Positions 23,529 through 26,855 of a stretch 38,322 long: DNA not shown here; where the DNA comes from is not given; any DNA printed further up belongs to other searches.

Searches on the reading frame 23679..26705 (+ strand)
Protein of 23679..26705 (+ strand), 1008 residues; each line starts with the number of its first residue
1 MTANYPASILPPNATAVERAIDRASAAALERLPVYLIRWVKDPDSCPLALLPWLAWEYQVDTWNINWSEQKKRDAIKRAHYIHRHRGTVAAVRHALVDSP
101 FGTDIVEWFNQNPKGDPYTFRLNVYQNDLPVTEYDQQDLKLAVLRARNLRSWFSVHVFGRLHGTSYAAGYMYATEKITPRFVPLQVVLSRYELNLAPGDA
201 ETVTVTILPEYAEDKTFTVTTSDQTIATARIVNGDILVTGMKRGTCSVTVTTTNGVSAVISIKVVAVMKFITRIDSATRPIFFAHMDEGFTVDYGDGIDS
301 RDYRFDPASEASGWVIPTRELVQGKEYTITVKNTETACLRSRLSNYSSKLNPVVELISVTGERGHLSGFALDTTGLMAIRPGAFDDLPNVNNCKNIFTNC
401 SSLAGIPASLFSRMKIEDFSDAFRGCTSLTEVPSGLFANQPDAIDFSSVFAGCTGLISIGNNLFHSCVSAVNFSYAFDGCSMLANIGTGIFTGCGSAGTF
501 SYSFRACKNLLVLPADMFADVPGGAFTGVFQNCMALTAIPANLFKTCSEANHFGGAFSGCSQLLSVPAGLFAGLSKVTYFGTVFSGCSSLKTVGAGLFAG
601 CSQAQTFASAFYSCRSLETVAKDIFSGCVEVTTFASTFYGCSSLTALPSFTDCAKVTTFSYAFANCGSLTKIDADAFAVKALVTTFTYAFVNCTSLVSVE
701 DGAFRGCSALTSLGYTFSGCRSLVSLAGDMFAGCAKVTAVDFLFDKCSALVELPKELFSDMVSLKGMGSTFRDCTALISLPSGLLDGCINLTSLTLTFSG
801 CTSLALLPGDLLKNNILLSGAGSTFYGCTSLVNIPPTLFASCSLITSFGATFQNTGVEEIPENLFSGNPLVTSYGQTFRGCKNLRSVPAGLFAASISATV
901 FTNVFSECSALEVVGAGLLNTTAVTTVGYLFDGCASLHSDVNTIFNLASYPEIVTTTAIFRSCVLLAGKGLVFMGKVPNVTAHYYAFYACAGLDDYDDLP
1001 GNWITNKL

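Call 17: search_protein_families(library=phrogs, proteins=[window:23679-26705:+], max_evalue=0.00001)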
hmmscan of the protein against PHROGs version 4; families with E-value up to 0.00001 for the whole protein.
window:23679-26705:+ (1008 aa): 13 families
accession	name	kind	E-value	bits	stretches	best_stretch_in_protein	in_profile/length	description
phrog_9915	-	unknown function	0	2022.3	1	1-1008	805-1813/1813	-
phrog_48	-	tail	2.9e-52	179.3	1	7-200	14-205/478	tail protein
phrog_5726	-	tail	1.6e-26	94.6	1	7-129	5-129/249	tail protein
phrog_215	-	head and packaging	1.1e-16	62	1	185-266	225-305/491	structural protein with Ig domain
phrog_34934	-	tail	1.5e-15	58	1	8-93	9-93/413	tail protein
phrog_29945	-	unknown function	1.1e-13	52.2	1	37-126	124-212/369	-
phrog_14404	-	tail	6.7e-13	49.5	1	49-153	56-156/363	baseplate protein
phrog_41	-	tail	3.4e-10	40.9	1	173-264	150-242/245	major tail protein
phrog_29123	-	unknown function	2.2e-09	37.4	0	634-698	172-234/459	-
phrog_341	-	tail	1.4e-08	35.9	1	185-265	69-148/154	major tail protein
phrog_19272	-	unknown function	2.1e-08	35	1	8-96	6-93/288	-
phrog_10059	-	unknown function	1e-07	32.1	1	186-286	187-281/345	-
phrog_17612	-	tail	9.2e-06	25.9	0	9-96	3-83/406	tail protein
